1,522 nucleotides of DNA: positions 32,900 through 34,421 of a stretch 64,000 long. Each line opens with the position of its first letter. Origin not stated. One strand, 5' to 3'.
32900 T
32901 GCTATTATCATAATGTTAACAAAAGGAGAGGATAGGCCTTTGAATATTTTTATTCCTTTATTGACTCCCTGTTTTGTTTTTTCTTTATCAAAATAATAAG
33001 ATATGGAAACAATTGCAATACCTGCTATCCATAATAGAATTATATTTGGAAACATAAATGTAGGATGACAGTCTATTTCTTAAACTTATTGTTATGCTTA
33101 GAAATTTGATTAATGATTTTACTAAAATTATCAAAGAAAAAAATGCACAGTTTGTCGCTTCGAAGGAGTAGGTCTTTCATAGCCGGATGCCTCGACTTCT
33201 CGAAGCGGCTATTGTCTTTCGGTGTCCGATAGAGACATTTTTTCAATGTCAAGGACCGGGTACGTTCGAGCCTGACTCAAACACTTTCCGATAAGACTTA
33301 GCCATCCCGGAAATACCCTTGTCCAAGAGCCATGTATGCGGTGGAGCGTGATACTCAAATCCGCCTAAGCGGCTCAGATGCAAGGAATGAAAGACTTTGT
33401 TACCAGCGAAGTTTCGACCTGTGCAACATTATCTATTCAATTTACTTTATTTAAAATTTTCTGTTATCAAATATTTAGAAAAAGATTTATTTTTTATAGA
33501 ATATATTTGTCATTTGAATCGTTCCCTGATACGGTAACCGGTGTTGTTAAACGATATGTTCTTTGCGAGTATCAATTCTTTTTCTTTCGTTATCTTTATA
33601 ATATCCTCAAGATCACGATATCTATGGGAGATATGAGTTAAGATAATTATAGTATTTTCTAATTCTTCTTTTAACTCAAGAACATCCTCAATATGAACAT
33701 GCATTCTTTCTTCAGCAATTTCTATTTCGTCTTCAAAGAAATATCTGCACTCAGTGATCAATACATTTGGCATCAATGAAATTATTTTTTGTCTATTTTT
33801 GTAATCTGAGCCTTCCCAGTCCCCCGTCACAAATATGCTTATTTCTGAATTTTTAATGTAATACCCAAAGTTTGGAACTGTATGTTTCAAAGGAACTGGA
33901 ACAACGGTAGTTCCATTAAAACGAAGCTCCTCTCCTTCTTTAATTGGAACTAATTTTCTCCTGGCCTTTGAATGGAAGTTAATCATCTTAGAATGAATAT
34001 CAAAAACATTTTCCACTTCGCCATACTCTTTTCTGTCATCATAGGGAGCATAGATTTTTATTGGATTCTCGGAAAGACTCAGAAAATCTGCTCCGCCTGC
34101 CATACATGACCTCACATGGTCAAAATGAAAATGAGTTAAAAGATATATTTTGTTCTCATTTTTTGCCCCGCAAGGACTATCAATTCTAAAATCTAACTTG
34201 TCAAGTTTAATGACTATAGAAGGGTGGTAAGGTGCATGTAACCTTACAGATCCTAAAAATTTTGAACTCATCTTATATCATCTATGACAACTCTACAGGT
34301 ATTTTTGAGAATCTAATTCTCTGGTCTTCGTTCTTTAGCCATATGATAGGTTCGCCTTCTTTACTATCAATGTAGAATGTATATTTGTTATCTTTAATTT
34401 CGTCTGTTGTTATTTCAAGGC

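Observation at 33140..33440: GC-rich, non-coding, highly structured ~250-nt RNA island of unknown identity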

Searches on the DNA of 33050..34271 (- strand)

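Call 4: search_rna_families(source=window, start=33050, end=33520, threshold=evalue, max_evalue=10, show_alignments=5)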
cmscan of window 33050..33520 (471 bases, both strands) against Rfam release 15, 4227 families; matches with E-value up to 10: 3.
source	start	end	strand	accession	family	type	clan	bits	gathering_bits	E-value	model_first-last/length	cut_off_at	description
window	33374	33463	-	RF01295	SCARNA7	Gene; snRNA; snoRNA; scaRNA;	-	13.4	65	0.35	1-330/330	no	Small Cajal body-specific RNA 7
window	33050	33213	-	RF00028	Intron_gpI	Intron;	-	13.3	50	0.72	1-253/253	no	Group I catalytic intron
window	33457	33500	+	RF02350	psRNA6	Gene; sRNA;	-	9.8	60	2.3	1-333/333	no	Nitrosomonas sRNA psRNA6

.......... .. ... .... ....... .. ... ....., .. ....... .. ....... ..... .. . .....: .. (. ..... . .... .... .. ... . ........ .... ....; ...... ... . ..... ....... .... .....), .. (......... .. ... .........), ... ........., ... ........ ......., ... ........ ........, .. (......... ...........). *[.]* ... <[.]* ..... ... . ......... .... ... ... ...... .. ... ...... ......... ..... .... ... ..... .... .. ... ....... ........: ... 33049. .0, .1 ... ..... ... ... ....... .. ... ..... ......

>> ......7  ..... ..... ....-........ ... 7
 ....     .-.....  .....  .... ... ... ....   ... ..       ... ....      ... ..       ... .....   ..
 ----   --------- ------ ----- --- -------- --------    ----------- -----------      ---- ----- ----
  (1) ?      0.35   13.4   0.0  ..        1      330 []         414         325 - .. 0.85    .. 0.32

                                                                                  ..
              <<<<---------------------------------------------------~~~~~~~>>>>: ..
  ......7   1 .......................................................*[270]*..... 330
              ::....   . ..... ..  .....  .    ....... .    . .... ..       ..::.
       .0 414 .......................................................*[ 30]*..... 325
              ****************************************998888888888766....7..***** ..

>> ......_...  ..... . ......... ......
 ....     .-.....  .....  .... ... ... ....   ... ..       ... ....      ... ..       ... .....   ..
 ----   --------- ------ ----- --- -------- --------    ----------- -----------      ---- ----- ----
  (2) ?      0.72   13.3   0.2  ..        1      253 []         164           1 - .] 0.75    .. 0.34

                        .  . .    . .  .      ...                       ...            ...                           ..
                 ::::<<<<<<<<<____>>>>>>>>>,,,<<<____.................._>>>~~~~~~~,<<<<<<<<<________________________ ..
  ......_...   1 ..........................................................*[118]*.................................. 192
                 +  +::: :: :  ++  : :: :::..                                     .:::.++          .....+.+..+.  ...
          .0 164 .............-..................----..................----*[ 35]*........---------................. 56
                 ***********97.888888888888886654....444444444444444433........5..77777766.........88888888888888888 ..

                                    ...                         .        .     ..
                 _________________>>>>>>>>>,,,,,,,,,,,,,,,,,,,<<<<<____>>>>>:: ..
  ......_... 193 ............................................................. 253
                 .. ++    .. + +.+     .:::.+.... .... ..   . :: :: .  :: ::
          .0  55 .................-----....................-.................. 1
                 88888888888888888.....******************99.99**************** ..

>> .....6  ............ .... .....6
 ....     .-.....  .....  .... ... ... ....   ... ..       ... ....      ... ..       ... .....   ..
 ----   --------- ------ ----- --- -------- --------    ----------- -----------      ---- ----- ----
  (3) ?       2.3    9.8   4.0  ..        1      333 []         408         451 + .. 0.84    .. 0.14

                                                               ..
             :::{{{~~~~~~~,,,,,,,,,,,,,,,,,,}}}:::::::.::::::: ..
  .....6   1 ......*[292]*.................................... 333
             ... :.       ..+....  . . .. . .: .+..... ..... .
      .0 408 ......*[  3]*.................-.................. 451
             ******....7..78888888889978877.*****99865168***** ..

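Call 23: search_rna_families(sources=[L020, L024, L002, L009, L011, L012], threshold=gathering)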
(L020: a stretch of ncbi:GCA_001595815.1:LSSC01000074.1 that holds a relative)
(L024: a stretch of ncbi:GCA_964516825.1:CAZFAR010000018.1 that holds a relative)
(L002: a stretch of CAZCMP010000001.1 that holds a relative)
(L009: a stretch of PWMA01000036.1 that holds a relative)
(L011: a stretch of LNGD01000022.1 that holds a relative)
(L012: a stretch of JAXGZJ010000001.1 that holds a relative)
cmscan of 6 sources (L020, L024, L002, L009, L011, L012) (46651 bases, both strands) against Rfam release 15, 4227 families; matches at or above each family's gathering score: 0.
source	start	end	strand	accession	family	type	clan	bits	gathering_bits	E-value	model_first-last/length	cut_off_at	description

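Call 31: search_rna_families(source=L020, start=5850, end=6040, threshold=evalue, max_evalue=10, show_alignments=3)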
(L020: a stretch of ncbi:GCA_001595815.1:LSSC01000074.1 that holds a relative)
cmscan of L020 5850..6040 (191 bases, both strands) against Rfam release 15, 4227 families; matches with E-value up to 10: 1.
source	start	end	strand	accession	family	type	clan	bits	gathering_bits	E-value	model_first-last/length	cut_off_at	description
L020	5921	6019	+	RF00428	SNORA38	Gene; snRNA; snoRNA; HACA-box;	-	17.2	60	0.18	1-131/131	no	Small nucleolar RNA SNORA38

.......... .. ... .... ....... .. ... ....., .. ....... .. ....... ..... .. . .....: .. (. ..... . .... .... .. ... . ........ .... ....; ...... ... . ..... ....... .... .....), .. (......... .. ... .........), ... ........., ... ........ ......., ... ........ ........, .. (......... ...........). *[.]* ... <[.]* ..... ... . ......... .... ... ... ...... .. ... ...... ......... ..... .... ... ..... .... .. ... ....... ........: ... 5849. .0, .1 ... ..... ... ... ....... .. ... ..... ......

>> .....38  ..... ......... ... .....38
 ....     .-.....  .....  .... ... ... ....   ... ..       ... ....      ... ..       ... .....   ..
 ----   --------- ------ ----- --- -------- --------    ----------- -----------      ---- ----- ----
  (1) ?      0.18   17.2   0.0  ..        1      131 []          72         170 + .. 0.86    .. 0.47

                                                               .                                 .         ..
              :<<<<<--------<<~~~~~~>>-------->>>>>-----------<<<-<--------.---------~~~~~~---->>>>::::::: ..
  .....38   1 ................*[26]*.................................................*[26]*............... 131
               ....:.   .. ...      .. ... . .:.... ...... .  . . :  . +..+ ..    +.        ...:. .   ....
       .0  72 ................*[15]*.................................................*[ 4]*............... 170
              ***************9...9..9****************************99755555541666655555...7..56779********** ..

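Call 45: build_rna_model(alignment_id=A5)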
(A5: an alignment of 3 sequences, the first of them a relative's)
Model R1 built from alignment A5 (3 sequences, 128 columns); structure: RNAalifold consensus.
model positions 127; base pairs 34; branch points 2; effective number of sequences 0.9; information 0.59 bits per position. Calibrated on 0.2 Mb of random sequence (short: E-values are rough).
structure used (alignment columns):
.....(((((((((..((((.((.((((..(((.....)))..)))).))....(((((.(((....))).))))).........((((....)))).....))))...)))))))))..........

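Call 46: search_with_rna_model(model_id=R1, sources=[window, L002, L009, L011, L012, L027, L020, L024, L029, L030, L025, L041], max_evalue=10, show_alignments=8)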
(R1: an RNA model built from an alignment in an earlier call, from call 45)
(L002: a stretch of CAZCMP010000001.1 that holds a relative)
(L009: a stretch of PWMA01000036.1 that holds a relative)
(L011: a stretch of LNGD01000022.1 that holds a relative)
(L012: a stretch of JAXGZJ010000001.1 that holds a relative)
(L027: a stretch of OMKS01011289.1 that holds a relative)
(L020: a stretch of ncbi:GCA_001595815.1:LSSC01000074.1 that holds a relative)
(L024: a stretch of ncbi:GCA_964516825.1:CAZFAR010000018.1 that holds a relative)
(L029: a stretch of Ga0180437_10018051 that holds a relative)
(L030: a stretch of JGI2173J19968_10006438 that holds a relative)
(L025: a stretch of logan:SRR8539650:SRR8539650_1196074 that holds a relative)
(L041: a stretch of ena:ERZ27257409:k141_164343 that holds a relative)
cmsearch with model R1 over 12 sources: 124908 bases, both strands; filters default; matches with E-value up to 10: 5.
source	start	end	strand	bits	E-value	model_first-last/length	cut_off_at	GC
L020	5890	6016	+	158.9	4.4e-40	1-127/127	no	0.5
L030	612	738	+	156.2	2.2e-39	1-127/127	no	0.52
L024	5893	6019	+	154.4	6.9e-39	1-127/127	no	0.49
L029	2369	2496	+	130.6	1.4e-32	1-127/127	no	0.46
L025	2299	2330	+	27.7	3.2e-05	1-32/127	3'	0.53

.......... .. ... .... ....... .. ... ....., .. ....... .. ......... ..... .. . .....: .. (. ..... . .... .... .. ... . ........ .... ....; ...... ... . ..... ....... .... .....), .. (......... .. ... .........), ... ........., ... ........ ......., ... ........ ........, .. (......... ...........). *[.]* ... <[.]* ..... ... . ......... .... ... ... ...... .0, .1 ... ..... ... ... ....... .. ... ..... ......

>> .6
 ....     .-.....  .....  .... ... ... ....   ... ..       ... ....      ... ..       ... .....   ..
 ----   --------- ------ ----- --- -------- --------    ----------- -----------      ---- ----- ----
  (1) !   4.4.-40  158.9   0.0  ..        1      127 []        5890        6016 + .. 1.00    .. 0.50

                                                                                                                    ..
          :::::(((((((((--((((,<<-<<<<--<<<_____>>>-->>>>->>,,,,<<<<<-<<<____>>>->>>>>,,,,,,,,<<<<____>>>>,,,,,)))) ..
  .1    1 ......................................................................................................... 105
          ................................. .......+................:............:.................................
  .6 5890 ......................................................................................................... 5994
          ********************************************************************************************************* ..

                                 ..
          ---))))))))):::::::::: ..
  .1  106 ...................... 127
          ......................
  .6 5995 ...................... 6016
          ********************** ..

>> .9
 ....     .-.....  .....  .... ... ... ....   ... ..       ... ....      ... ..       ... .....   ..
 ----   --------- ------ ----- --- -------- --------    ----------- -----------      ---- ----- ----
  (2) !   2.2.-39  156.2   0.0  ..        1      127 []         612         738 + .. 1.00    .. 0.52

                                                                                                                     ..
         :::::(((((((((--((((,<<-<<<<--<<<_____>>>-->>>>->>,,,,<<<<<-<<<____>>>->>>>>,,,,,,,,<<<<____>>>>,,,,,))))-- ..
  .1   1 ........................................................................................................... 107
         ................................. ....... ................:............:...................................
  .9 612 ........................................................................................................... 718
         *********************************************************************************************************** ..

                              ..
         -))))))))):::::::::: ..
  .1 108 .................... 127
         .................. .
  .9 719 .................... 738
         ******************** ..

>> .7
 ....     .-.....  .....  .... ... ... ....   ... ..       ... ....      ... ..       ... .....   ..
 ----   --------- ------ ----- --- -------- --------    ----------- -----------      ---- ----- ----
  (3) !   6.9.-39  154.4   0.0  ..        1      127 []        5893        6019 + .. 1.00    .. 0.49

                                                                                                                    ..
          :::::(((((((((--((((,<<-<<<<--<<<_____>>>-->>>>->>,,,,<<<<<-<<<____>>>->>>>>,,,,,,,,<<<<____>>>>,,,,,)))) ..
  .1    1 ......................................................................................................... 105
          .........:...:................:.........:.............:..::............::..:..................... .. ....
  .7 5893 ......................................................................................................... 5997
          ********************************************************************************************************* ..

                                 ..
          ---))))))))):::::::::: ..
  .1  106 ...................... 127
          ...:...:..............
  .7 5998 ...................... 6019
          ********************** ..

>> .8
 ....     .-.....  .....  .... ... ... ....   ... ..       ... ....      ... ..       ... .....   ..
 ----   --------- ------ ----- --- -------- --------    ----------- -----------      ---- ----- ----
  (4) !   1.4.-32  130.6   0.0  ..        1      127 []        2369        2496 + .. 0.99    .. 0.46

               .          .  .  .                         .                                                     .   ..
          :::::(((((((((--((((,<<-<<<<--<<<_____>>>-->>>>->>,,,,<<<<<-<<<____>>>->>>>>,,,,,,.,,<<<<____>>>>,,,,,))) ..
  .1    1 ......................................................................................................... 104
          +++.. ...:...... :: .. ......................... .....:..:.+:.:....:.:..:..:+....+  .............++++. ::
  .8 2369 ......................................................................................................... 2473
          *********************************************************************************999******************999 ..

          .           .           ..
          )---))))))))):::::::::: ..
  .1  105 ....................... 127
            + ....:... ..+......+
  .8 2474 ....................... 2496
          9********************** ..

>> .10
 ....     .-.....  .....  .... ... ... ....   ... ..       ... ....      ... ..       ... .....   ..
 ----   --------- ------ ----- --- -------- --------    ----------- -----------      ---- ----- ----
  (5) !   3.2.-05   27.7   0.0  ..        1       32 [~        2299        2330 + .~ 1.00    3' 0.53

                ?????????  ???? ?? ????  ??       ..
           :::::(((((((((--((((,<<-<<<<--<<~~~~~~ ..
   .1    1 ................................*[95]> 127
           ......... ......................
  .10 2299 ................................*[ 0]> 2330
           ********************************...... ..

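Call 75: search_dna_similar(query=window:33144-33424:-, collection=phages, mode=distant, max_evalue=0.01, max_rows=5)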
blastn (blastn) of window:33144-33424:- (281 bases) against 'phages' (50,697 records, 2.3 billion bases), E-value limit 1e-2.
No match.
